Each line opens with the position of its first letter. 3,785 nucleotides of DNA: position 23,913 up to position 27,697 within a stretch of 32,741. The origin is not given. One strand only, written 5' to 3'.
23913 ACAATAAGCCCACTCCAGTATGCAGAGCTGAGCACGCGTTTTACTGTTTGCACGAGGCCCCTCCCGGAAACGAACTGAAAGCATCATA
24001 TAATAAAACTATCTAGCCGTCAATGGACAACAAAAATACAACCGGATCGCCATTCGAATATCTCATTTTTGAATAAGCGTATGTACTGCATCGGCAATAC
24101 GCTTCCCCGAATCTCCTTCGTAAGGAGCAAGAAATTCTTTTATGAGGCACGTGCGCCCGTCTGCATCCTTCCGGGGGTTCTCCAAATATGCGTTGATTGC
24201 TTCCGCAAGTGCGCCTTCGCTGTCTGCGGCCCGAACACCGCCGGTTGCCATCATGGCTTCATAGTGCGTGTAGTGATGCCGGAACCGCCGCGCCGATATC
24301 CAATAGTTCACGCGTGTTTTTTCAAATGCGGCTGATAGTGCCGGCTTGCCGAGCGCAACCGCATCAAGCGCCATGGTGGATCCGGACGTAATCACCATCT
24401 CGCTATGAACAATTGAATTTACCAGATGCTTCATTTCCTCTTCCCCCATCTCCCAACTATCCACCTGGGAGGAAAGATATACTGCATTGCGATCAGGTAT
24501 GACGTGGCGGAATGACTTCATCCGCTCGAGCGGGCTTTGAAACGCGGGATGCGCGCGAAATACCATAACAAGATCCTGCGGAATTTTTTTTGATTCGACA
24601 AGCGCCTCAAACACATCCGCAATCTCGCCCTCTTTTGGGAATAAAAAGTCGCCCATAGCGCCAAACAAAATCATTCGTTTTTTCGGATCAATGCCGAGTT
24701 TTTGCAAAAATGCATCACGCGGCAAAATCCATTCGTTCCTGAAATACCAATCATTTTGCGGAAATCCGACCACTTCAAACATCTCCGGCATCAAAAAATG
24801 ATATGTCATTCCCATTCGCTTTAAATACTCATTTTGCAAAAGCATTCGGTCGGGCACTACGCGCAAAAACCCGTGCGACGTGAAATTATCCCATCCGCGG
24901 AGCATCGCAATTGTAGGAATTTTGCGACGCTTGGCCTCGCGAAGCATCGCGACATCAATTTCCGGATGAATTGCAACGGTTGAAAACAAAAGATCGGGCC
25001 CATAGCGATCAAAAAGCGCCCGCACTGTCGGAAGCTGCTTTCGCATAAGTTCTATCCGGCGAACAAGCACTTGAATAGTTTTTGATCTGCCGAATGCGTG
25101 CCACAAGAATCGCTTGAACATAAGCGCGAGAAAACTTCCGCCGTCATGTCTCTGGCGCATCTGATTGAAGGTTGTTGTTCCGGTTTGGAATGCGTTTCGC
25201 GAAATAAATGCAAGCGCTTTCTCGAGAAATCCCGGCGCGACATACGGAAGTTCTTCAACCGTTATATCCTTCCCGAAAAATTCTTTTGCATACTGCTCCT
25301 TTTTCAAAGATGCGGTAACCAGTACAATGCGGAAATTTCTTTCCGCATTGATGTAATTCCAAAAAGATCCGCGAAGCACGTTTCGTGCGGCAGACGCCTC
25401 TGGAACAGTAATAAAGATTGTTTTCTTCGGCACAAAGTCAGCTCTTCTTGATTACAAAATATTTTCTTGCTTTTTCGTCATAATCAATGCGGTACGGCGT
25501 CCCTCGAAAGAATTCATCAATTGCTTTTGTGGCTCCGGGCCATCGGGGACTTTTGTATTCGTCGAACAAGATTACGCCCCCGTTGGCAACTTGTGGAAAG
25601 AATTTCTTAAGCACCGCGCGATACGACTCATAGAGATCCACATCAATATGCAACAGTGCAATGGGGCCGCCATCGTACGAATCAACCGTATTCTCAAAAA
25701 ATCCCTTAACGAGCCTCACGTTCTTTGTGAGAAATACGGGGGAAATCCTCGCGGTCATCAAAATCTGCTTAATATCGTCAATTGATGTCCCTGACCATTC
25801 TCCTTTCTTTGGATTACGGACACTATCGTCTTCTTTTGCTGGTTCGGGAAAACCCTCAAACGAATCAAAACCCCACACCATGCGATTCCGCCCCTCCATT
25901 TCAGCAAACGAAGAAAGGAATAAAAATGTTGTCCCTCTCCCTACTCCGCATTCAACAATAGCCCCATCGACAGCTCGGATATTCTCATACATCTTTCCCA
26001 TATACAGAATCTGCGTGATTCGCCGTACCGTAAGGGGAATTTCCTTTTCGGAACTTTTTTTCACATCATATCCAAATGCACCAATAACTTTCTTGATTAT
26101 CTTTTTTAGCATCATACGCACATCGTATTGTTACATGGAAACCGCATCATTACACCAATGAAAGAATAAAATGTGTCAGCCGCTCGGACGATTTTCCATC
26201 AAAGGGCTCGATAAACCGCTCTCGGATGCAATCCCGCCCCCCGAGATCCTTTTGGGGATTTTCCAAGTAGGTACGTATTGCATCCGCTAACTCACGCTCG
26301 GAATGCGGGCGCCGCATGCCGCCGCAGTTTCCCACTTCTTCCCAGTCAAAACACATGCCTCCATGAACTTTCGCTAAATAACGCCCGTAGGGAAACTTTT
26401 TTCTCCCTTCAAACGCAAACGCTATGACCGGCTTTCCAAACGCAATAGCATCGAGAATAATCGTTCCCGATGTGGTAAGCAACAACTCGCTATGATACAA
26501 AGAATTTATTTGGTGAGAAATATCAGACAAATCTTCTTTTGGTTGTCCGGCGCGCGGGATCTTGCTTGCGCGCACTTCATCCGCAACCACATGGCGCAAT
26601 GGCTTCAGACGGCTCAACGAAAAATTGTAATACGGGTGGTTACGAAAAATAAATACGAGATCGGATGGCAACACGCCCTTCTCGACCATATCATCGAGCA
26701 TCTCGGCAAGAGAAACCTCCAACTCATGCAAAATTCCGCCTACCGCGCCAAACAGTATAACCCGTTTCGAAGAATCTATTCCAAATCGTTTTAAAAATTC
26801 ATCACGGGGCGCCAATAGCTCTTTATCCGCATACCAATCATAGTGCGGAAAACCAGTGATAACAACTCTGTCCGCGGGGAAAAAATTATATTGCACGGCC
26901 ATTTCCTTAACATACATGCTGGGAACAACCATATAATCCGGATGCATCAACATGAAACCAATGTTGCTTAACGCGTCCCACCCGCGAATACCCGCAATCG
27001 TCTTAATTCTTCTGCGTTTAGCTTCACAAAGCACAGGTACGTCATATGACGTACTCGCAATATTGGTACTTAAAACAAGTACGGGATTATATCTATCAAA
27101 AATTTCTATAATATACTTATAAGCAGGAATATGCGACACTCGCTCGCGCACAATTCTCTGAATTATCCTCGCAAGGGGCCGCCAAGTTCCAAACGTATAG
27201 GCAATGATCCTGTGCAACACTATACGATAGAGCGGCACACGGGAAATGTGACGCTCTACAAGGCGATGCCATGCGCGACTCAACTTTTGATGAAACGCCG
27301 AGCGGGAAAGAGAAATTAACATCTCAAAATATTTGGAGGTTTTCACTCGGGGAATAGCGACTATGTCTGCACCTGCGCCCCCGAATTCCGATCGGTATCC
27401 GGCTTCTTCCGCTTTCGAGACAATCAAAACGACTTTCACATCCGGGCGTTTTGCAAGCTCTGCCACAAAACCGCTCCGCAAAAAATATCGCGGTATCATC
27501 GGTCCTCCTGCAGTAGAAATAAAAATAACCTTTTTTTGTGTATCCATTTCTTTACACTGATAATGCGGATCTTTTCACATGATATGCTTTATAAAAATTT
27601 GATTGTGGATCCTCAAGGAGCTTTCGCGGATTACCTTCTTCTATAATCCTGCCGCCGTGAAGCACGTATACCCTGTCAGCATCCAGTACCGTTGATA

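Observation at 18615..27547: Three collinear paralogues of an unassigned ~450-465 aa GT-B-like protein interleaved with cytidine-nucleotide sugar genes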

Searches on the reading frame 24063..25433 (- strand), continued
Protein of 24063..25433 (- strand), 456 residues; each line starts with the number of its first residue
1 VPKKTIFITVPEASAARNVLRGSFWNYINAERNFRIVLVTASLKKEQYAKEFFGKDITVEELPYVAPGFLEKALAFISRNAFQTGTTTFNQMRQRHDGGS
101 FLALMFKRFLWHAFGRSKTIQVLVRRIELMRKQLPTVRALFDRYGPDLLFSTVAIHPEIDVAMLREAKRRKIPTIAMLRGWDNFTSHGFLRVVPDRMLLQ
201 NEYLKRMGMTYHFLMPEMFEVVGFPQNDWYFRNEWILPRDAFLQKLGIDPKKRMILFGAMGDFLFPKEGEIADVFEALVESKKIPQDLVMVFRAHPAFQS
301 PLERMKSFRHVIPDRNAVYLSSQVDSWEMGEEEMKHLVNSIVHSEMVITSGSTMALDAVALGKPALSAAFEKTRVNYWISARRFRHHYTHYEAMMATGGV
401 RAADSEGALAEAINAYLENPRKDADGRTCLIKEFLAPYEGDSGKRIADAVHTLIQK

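Call 84: get_annotated_region(hit=H16, flank=9000)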
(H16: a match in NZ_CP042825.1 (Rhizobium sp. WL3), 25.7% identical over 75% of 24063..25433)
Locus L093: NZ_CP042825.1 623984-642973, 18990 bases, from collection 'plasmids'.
description: Rhizobium sp. WL3 plasmid unnamed2, complete sequence
organism: Rhizobium sp. WL3 (NCBI taxid 2603277)
taxonomy: Bacteria; Pseudomonadota; Alphaproteobacteria; Hyphomicrobiales; Rhizobiaceae; Rhizobium; Rhizobium sp. WL3
host: -; source: Wheat,phyllosphere swab,leaves; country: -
typing (MOB-suite, as given by PLSDB): non-mobilizable
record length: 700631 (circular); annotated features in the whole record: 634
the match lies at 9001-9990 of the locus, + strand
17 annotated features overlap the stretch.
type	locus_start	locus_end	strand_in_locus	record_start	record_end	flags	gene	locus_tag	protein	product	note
CDS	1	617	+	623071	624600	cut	-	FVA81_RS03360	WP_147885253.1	hypothetical protein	-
CDS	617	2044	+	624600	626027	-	-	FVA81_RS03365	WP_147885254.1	hypothetical protein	-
CDS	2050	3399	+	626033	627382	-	-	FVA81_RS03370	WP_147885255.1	hypothetical protein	-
CDS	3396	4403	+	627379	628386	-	-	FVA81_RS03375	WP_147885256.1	N-acetylneuraminate synthase family protein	GO:0016051 - carbohydrate biosynthetic process [Evidence IEA]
CDS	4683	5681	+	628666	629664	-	-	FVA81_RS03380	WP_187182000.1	KpsF/GutQ family sugar-phosphate isomerase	GO:0005975 - carbohydrate metabolic process [Evidence IEA]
CDS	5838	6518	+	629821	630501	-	-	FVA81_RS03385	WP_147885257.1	glycosyltransferase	-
CDS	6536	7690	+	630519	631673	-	neuC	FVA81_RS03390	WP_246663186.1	UDP-N-acetylglucosamine 2-epimerase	GO:0006047 - UDP-N-acetylglucosamine metabolic process [Evidence IEA]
CDS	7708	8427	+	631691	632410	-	-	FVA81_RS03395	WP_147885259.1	acylneuraminate cytidylyltransferase family protein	-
CDS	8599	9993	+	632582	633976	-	-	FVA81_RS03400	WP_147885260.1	hypothetical protein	-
CDS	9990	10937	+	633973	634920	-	-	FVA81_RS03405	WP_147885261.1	NAD-dependent epimerase/dehydratase family protein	-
CDS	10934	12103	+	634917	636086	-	-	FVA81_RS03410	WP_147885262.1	glycosyltransferase family 4 protein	-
CDS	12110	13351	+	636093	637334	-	-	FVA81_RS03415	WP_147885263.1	glycosyltransferase family 4 protein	-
CDS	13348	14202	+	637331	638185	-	-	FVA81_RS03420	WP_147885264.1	SDR family oxidoreductase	-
CDS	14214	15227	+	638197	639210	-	-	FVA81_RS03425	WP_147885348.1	polysaccharide biosynthesis protein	-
CDS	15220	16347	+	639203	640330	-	wecB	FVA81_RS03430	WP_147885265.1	UDP-N-acetylglucosamine 2-epimerase (non-hydrolyzing)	GO:0009103 - lipopolysaccharide biosynthetic process [Evidence IEA]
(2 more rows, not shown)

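Call 85: get_annotated_region(hit=H17, flank=8000)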
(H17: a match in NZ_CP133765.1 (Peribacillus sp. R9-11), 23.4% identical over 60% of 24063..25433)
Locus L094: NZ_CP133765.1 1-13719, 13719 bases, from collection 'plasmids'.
description: Peribacillus sp. R9-11 plasmid pB, complete sequence
organism: Peribacillus sp. R9-11 (NCBI taxid 3073271)
taxonomy: Bacteria; Bacillota; Bacilli; Bacillales; Bacillaceae; Peribacillus; Peribacillus sp. R9-11
host: -; source: sediment; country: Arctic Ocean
typing (MOB-suite, as given by PLSDB): non-mobilizable
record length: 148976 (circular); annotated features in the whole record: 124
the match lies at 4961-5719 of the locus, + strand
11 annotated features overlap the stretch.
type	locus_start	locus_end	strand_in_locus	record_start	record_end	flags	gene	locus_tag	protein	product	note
CDS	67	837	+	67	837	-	-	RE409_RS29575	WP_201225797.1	glycosyltransferase family protein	-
CDS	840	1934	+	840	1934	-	pseG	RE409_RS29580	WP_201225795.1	UDP-2,4-diacetamido-2,4, 6-trideoxy-beta-L-altropyranose hydrolase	-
CDS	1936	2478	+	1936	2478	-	pseH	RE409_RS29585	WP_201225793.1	UDP-4-amino-4, 6-dideoxy-N-acetyl-beta-L-altrosamine N-acetyltransferase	GO:0009058 - biosynthetic process [Evidence IEA]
CDS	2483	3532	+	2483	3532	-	pseI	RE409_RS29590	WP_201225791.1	pseudaminic acid synthase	-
CDS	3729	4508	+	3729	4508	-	-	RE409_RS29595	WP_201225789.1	glycosyltransferase family 2 protein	-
CDS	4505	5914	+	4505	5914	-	-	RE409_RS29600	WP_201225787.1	spore coat protein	-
CDS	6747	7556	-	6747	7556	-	-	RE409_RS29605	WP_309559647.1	hypothetical protein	-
CDS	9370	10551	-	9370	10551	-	-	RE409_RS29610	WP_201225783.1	iron-containing alcohol dehydrogenase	-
CDS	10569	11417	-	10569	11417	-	-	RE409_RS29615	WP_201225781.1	N-acyl homoserine lactonase family protein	-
CDS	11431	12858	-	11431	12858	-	-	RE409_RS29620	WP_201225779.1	aldehyde dehydrogenase family protein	-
CDS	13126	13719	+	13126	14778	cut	-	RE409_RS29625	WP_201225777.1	sigma 54-interacting transcriptional regulator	GO:0006355 - regulation of DNA-templated transcription [Evidence IEA]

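Call 88: search_protein_families(library=ncbifam, proteins=[L093:8599-9993:+, L093:617-2044:+, L093:2050-3399:+, L094:4505-5914:+], max_evalue=0.01)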
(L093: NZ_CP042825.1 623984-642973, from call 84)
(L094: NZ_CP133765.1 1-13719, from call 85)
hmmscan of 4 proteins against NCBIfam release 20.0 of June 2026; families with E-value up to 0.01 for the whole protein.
L093:8599-9993:+ (464 aa): 0 families

L093:617-2044:+ (475 aa): 1 family
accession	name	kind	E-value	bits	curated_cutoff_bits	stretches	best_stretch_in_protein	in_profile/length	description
NF046086.1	BFO_1060_trans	domain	0.0012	18.1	200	1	325-407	208-297/365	BFO_1060 family glycosyltransferase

L093:2050-3399:+ (449 aa): 2 families
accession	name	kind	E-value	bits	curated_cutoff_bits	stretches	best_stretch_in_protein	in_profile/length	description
TIGR04396.2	surf_polysacc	subfamily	5.2e-07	29.2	125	1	276-443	198-367/427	surface carbohydrate biosynthesis protein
NF046086.1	BFO_1060_trans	domain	2e-05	23.9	200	1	309-439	225-364/365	BFO_1060 family glycosyltransferase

L094:4505-5914:+ (469 aa): 3 families
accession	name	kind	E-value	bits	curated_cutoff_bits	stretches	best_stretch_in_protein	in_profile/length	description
NF046086.1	BFO_1060_trans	domain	2.3e-14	53.3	200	1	314-464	209-360/365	BFO_1060 family glycosyltransferase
TIGR04396.2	surf_polysacc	subfamily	2.7e-13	49.9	125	1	313-465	210-360/427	surface carbohydrate biosynthesis protein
NF010135.0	PRK13609.1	equivalog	5e-08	32.3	500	1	248-412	155-317/388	diglucosyl diacylglycerol synthase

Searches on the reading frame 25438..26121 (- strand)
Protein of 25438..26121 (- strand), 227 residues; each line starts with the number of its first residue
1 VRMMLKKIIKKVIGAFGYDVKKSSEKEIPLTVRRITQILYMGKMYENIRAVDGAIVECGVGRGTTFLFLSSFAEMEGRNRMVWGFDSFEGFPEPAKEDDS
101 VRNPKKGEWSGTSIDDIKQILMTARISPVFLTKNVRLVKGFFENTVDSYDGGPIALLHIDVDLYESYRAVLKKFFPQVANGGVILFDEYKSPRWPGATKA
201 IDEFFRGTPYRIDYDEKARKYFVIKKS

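Call 10: search_protein_families(library=pfam, proteins=[window:25438-26121:-], max_evalue=0.001)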
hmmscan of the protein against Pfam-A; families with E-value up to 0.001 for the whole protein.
window:25438-26121:- (227 aa): 2 families
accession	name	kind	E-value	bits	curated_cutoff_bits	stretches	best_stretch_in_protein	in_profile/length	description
PF05711.17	TylF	-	8.7e-28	97.7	23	1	49-204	89-242/264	Macrocin-O-methyltransferase (TylF)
PF13578.12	Methyltransf_24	-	5.3e-13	50.2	26.3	1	56-189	1-105/105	Methyltransferase domain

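Call 53: search_protein_families(library=ncbifam, proteins=[window:25438-26121:-], max_evalue=0.00001)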
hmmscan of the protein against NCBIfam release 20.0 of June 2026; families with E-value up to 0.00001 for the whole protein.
window:25438-26121:- (227 aa): 0 families

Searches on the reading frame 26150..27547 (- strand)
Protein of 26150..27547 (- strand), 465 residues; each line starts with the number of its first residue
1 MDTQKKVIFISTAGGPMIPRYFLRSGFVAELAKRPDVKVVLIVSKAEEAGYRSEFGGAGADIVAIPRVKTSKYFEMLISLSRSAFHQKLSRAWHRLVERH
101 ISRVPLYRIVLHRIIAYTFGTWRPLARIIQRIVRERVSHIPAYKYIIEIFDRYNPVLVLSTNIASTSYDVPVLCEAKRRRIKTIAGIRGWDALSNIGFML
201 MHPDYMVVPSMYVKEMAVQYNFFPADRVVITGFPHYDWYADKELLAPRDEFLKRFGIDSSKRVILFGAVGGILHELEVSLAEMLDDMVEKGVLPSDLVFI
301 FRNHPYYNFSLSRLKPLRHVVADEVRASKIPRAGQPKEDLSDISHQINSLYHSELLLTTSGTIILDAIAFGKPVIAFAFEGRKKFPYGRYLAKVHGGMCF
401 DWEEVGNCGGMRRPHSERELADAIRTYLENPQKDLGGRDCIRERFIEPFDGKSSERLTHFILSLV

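Call 4: search_protein_families(library=pfam, proteins=[window:26150-27547:-], max_evalue=1)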
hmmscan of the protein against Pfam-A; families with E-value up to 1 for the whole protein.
window:26150-27547:- (465 aa): 2 families
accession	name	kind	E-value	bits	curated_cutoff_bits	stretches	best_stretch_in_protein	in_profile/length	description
PF04464.20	Glyphos_transf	-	1.2e-11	44.7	22.1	1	202-462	134-366/367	CDP-Glycerol:Poly(glycerophosphate) glycerophosphotransferase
PF00534.26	Glycos_transf_1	-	0.22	11.5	26.4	0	360-382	105-127/172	Glycosyl transferases group 1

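Call 5: search_protein_families(library=ncbifam, proteins=[window:26150-27547:-], max_evalue=1)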
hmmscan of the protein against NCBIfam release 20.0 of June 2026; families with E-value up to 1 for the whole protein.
window:26150-27547:- (465 aa): 2 families
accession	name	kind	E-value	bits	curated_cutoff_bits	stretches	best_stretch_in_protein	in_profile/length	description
NF046086.1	BFO_1060_trans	domain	1e-08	34.7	200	1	147-267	40-168/365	BFO_1060 family glycosyltransferase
NF053513.1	Gtran_IagA_BgsA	equivalog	0.2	10.6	460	1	202-265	105-165/333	LTA glycolipid anchor biosynthesis glycosyltransferase, IagA/BgsA family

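Call 12: search_solved_structures(query=window:26150-27547:-, max_evalue=10, show_alignments=2)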
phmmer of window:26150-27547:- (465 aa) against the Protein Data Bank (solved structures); distinct sequences matched with E-value up to 10: 6.
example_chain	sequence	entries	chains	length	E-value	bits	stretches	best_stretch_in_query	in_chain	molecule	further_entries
6hk6_A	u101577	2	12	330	0.29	13.3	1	225-260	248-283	Serine/threonine-protein kinase RIO2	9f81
6fdo_A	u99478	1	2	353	0.33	13.1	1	225-260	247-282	Serine/threonine-protein kinase RIO2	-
7vbt_A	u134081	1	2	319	0.33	13.1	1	225-260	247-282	Serine/threonine-protein kinase RIO2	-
6fdn_A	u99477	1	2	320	0.33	13.1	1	225-260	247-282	Serine/threonine-protein kinase RIO2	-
6fdm_A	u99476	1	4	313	0.34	13.1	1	225-260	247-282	Serine/threonine-protein kinase RIO2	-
6g18_v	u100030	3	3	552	0.69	12.1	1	225-260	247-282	Serine/threonine-protein kinase RIO2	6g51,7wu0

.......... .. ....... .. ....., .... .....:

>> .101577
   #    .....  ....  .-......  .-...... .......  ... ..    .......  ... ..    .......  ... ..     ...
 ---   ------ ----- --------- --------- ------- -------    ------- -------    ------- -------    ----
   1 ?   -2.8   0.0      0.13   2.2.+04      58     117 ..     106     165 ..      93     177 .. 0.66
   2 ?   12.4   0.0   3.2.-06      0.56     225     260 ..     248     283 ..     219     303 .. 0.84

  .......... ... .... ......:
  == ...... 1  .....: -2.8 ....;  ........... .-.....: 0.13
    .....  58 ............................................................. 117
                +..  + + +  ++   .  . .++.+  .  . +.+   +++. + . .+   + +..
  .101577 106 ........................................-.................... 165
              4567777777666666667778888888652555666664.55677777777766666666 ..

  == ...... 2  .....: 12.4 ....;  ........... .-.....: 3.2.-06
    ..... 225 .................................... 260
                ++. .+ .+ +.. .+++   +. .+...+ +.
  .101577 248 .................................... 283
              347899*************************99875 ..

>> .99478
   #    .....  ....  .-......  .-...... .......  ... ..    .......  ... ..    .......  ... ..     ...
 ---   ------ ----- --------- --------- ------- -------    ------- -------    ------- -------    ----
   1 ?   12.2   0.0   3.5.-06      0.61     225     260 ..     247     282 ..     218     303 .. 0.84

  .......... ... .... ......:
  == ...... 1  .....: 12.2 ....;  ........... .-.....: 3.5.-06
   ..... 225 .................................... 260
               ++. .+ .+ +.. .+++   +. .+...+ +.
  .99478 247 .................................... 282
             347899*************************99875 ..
